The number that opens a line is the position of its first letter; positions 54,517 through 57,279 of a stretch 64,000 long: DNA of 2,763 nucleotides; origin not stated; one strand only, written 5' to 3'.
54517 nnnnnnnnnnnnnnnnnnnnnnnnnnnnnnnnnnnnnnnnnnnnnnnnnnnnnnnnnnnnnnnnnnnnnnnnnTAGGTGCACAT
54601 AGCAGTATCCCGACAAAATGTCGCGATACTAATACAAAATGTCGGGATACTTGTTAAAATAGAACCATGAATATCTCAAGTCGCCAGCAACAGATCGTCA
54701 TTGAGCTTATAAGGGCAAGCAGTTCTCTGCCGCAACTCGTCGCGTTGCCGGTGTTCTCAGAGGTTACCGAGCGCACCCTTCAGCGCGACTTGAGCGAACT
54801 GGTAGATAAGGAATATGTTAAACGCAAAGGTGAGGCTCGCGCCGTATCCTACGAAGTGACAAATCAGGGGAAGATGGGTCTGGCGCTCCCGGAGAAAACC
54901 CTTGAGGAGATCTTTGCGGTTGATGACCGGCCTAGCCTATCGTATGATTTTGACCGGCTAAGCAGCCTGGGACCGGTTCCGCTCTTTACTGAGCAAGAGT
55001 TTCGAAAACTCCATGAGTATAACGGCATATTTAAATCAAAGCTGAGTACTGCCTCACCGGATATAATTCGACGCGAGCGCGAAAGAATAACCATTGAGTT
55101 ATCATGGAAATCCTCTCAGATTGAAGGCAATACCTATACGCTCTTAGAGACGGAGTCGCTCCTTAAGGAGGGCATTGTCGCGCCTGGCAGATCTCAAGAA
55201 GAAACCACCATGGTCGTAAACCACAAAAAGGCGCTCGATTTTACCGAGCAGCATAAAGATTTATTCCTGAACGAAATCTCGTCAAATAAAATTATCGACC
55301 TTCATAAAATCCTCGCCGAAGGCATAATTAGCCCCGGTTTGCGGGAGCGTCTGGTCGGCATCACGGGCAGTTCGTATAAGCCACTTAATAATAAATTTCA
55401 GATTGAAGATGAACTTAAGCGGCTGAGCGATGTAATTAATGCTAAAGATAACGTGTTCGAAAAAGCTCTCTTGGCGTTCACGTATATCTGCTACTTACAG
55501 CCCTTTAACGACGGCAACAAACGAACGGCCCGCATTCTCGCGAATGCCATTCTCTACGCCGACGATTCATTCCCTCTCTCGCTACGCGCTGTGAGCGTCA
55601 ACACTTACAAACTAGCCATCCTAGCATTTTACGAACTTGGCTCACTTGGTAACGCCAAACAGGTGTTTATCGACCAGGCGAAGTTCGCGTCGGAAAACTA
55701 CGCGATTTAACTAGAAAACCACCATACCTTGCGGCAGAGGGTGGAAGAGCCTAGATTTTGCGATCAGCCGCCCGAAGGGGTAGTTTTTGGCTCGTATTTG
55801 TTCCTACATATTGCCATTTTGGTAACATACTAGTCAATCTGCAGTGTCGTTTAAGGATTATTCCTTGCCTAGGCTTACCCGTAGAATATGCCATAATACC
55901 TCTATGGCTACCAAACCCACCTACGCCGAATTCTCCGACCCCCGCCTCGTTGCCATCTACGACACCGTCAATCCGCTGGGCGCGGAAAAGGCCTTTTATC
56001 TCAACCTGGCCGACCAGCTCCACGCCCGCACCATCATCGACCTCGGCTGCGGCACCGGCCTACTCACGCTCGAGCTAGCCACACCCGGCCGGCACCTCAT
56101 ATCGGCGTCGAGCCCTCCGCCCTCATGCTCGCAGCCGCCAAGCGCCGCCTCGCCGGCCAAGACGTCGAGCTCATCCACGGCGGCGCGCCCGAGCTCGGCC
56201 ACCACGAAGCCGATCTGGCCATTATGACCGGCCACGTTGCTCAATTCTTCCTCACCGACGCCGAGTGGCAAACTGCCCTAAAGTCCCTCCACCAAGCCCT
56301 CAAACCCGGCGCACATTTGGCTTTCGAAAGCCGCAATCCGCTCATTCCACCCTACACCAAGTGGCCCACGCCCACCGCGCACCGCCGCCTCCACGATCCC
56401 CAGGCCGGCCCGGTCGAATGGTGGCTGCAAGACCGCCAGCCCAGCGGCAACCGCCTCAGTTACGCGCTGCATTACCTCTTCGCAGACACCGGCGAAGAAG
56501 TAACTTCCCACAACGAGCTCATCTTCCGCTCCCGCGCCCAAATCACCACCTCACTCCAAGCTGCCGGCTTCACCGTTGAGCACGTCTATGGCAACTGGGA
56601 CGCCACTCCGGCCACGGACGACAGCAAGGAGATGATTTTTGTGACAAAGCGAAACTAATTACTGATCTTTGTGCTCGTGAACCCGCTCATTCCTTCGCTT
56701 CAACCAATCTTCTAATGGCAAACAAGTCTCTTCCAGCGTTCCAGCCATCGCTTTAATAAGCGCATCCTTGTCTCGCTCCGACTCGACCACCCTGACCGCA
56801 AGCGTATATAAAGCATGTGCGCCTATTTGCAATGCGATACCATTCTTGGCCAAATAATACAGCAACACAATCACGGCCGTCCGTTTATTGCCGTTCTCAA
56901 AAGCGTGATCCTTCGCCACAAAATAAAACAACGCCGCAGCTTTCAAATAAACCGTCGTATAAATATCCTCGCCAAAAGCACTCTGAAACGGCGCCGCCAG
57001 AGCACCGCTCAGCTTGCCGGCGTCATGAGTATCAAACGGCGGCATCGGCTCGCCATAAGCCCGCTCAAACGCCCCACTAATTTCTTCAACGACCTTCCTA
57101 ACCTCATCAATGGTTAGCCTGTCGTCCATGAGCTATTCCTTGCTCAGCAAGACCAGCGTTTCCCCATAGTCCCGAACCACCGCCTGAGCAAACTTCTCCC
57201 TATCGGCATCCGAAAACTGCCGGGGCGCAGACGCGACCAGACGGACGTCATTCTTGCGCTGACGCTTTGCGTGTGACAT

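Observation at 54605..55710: Auto-inhibited class-II-type Fic protein with catalytic His replaced by Gln (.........), preceded by a palindromic operator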

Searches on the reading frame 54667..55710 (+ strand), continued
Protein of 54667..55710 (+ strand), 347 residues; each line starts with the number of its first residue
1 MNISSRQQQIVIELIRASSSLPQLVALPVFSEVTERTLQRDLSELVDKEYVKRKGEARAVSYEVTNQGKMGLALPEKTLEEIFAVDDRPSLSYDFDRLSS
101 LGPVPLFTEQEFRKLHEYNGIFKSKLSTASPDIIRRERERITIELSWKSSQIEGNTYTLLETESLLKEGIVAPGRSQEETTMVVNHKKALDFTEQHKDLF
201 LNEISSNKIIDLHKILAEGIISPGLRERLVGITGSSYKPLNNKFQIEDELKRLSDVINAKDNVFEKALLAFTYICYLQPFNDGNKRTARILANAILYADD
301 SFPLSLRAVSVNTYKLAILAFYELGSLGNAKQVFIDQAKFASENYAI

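Call 58: search_dna_similar(query=window:54667-55710:+, collection=phages, mode=protein, max_evalue=1e-10, max_rows=15)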
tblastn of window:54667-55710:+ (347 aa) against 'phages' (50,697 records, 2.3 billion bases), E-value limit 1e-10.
Records with a match: 2; places in all: 2; records where one place covers at least 80% of the query: 0.
Best place of each record, by identity: <60% 2.
By first word of the organism name: Bacteriophage 2.
By host as written in the record: Helicobacter bizzozeronii 1; - 1.
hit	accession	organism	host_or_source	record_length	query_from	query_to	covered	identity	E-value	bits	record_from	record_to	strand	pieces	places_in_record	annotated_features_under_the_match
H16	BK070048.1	Bacteriophage sp.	Helicobacter bizzozeronii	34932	147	325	52%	38.5%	8e-27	117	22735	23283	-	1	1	Huntingtin interacting protein E-like protein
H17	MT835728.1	Bacteriophage sp.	human fecal samples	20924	146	337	55%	30.1%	1e-15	84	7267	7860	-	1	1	record has no annotation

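Call 59: get_annotated_region(hit=H3, flank=1500)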
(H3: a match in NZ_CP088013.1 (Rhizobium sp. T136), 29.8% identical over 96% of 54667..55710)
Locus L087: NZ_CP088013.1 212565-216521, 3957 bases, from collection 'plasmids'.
description: Rhizobium sp. T136 plasmid pT136c, complete sequence
organism: Rhizobium sp. T136 (NCBI taxid 555319)
taxonomy: Bacteria; Pseudomonadota; Alphaproteobacteria; Hyphomicrobiales; Rhizobiaceae; Rhizobium; Rhizobium sp. T136
host: -; source: Melilotus albus,Cell culture,root nodule; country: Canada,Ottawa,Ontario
typing (MOB-suite, as given by PLSDB): non-mobilizable
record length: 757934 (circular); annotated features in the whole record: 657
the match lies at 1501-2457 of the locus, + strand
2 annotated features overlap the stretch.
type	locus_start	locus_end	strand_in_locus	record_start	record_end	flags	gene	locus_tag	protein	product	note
CDS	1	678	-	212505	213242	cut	-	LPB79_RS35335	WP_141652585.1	DUF2092 domain-containing protein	-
CDS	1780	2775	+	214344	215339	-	-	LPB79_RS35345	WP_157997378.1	Fic family protein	-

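Call 60: get_annotated_region(hit=H1, flank=3000)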
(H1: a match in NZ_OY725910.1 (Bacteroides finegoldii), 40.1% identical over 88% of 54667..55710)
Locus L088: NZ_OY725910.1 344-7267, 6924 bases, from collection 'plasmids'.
description: Bacteroides finegoldii strain Bacteroides finegoldii TSDC17.2-1.1 plasmid 8, complete sequence
organism: Bacteroides finegoldii (NCBI taxid 338188)
taxonomy: Bacteria; Bacteroidota; Bacteroidia; Bacteroidales; Bacteroidaceae; Bacteroides; Bacteroides finegoldii
host: -; source: -; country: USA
typing (MOB-suite, as given by PLSDB): non-mobilizable
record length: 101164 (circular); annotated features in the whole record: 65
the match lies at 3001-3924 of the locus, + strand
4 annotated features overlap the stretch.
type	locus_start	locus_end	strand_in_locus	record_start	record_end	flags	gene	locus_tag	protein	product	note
CDS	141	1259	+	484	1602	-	-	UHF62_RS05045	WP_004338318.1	site-specific integrase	GO:0015074 - DNA integration [Evidence IEA]; GO:0006310 - DNA recombination [Evidence IEA]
CDS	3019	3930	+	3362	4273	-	-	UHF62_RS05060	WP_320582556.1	Fic family protein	-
CDS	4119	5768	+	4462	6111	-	-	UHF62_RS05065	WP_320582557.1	DUF6377 domain-containing protein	-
CDS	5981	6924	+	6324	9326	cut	-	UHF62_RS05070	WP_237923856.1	TonB-dependent receptor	-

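Call 68: search_solved_structures(query=A2, max_evalue=0.01, show_alignments=0)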
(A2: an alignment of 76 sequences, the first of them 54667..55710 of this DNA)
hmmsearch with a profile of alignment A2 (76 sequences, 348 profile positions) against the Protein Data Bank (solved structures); distinct sequences matched with E-value up to 0.01: 44.
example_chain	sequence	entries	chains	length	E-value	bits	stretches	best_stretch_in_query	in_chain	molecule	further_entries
6i7j_A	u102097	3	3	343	1.4e-22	83.6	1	134-317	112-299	Adenosine monophosphate-protein transferase FICD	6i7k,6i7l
7b7z_A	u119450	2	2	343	1.9e-22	83.1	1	134-317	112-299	Protein adenylyltransferase FICD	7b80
4u04_A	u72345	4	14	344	4.8e-22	81.8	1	134-317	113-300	Adenosine monophosphate-protein transferase FICD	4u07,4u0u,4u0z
6i7g_A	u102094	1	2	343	4.9e-22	81.7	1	134-317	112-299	Adenosine monophosphate-protein transferase FICD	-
6zmd_B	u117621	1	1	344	2.1e-21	79.7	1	134-322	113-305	Protein adenylyltransferase FICD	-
6i7h_A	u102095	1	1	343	2.4e-21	79.5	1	134-317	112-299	Adenosine monophosphate-protein transferase FICD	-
6i7i_A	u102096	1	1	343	2.8e-21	79.2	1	134-317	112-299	Adenosine monophosphate-protein transferase FICD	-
4u0s_A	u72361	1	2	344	1.1e-20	77.3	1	134-317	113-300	Adenosine monophosphate-protein transferase FICD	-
9yz5_A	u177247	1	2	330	1.1e-20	77.3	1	134-316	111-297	Protein adenylyltransferase FICD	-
5jj6_A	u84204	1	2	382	9.1e-19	71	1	113-346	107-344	Adenosine monophosphate-protein transferase FICD homolog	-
5jj7_A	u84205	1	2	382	2.1e-17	66.5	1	113-346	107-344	Adenosine monophosphate-protein transferase FICD homolog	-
3cuc_A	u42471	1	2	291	4.8e-12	48.9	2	271-316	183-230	Protein of unknown function with a Fic domain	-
7xux_A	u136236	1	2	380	7e-11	45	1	149-302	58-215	Fido domain-containing protein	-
4x2e_A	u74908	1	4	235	6.3e-08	35.3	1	145-304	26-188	Fic family protein putative filamentation induced by cAMP protein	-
4x2c_A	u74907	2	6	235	9.5e-06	28.2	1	146-304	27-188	Fic family protein putative filamentation induced by cAMP protein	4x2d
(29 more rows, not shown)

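Call 69: search_protein_families(library=ncbifam, proteins=[P0121, P0123, P0126, P0131, P0244, P0266], max_evalue=0.001)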
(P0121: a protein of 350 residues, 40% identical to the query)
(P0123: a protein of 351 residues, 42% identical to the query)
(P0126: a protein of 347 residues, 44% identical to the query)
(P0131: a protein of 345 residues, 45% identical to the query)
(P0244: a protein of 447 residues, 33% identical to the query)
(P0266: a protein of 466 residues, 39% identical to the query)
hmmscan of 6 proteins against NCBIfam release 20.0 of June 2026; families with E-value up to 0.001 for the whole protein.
P0121 (350 aa): 0 families

P0123 (351 aa): 2 families
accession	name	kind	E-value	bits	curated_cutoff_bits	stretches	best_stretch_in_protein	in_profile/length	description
NF041397.1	TranRegGlpR_Halo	equivalog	0.00014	21.6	300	1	5-59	4-56/253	HTH-type transcriptional regulator GlpR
TIGR01550.1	DOC_P1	subfamily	0.00042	20.5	38.65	0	242-303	26-89/122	type II toxin-antitoxin system death-on-curing family toxin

P0126 (347 aa): 0 families

P0131 (345 aa): 0 families

P0244 (447 aa): 0 families

P0266 (466 aa): 0 families

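Call 75: find_related_loci(query=A2, collection=viral_contigs, flank=3000)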
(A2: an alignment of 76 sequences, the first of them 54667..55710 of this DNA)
Query A2 (347 aa) in viral_contigs; peptide patterns used: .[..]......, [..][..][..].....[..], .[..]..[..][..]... (x = any residue, [..] = any of these).
114 stretches matched a pattern; 32 encode a relative of the query (tblastn E <= 1e-3); 31 distinct loci.
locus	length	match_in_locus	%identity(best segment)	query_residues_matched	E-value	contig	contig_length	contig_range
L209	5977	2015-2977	44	24-345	9e-77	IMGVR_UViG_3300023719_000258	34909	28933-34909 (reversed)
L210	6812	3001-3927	43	37-345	8e-65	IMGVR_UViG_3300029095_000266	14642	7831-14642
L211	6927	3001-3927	42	37-345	1e-64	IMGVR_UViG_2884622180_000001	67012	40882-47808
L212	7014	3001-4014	41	10-345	2e-64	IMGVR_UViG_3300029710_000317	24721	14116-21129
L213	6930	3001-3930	39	37-345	5e-60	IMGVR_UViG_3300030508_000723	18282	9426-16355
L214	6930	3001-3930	38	37-345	2e-59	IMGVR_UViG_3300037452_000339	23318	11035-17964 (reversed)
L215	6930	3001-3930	39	37-345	1e-55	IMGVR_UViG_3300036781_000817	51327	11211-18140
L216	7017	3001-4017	31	31-346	6e-41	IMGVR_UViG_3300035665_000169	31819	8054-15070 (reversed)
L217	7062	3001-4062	30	7-345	1e-35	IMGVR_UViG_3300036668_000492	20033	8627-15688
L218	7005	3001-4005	30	32-345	7e-34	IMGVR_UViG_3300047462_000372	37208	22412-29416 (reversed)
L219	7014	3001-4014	41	10-345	6e-64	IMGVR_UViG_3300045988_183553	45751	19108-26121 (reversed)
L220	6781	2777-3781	31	36-346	1e-32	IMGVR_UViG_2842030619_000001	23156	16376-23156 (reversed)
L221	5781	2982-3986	30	36-345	7e-32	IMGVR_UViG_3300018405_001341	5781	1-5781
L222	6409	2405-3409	30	36-345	7e-32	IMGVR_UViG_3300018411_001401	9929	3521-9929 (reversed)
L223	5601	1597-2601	30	36-345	7e-32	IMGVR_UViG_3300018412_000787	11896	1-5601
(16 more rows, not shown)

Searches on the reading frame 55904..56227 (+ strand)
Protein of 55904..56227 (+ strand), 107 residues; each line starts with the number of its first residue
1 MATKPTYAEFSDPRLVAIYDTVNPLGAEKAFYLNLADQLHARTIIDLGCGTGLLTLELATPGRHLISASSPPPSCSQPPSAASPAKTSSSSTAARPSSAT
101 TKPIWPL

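Call 76: search_protein_families(library=pfam, proteins=[window:55904-56227:+], max_evalue=0.01)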
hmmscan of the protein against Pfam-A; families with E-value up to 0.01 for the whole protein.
window:55904-56227:+ (107 aa): 1 family
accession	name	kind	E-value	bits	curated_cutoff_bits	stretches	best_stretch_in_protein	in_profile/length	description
PF05175.20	MTS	-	0.00093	19.3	23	1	35-61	27-52/170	Methyltransferase small domain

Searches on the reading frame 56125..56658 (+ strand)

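Call 76: search_protein_families(library=pfam, proteins=[window:56125-56658:+], max_evalue=0.01)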
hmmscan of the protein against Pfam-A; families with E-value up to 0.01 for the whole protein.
window:56125-56658:+ (177 aa): 3 families
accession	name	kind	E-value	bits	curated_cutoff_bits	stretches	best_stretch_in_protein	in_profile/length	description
PF13649.12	Methyltransf_25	-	7.9e-05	23.7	27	1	1-62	33-96/97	Methyltransferase domain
PF08241.18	Methyltransf_11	-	0.0034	18.4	21.2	1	1-67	30-95/95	Methyltransferase domain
PF08242.18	Methyltransf_12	-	0.0039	18.3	30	1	4-65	35-98/98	Methyltransferase domain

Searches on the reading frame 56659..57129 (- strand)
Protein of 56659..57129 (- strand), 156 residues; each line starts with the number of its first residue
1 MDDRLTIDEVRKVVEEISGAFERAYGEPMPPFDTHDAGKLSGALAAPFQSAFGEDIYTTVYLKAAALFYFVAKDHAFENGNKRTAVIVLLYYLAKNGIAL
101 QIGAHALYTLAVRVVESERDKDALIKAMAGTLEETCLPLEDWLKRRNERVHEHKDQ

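Call 3: search_protein_families(library=pfam, proteins=[window:56659-57129:-], max_evalue=0.01)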
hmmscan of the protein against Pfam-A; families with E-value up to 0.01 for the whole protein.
window:56659-57129:- (156 aa): 1 family
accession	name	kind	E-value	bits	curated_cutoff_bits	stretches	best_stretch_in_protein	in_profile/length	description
PF02661.23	Fic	-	4e-12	47.2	24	1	8-93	5-93/93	Fic/DOC family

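Call 4: search_protein_families(library=ncbifam, proteins=[window:56659-57129:-], max_evalue=0.01)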
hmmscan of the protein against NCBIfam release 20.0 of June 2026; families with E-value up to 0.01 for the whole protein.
window:56659-57129:- (156 aa): 1 family
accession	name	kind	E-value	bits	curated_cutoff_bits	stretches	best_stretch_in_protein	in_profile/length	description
TIGR01550.1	DOC_P1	subfamily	5.5e-11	42.7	38.65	1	28-116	20-107/122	type II toxin-antitoxin system death-on-curing family toxin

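Call 15: search_protein_families(library=padloc, proteins=[window:56659-57129:-], max_evalue=0.01)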
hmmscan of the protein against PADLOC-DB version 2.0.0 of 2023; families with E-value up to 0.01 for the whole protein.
window:56659-57129:- (156 aa): 5 families
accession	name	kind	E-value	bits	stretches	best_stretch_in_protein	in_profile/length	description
PDLC04963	PDC-S23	-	9e-21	72.6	1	4-129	177-304/312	-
PDLC04965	PDC-S23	-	2.3e-20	71.3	1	5-129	195-320/327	-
PDLC04964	PDC-S23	-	2.5e-14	51.2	1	4-125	193-320/331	-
PDLC04848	PDC-S05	-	2.1e-07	28.8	1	63-117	212-272/291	-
PDLC04718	PDC-M59B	-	1.1e-06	26.9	1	42-132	35-127/159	-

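Call 16: search_protein_families(library=phrogs, proteins=[window:56659-57129:-], max_evalue=0.01)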
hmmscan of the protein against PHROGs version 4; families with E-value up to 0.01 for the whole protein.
window:56659-57129:- (156 aa): 4 families
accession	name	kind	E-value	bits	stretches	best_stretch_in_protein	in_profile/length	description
phrog_577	-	moron, auxiliary metabolic gene and host takeover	7.1e-21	75.4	1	34-129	27-121/128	Doc-like toxin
phrog_26655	-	unknown function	3.1e-13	51.2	1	33-126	102-196/216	-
phrog_18015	-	unknown function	1.2e-11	45.6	1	5-101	2-97/244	-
phrog_11900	-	unknown function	0.0012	19.3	1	61-99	143-181/230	-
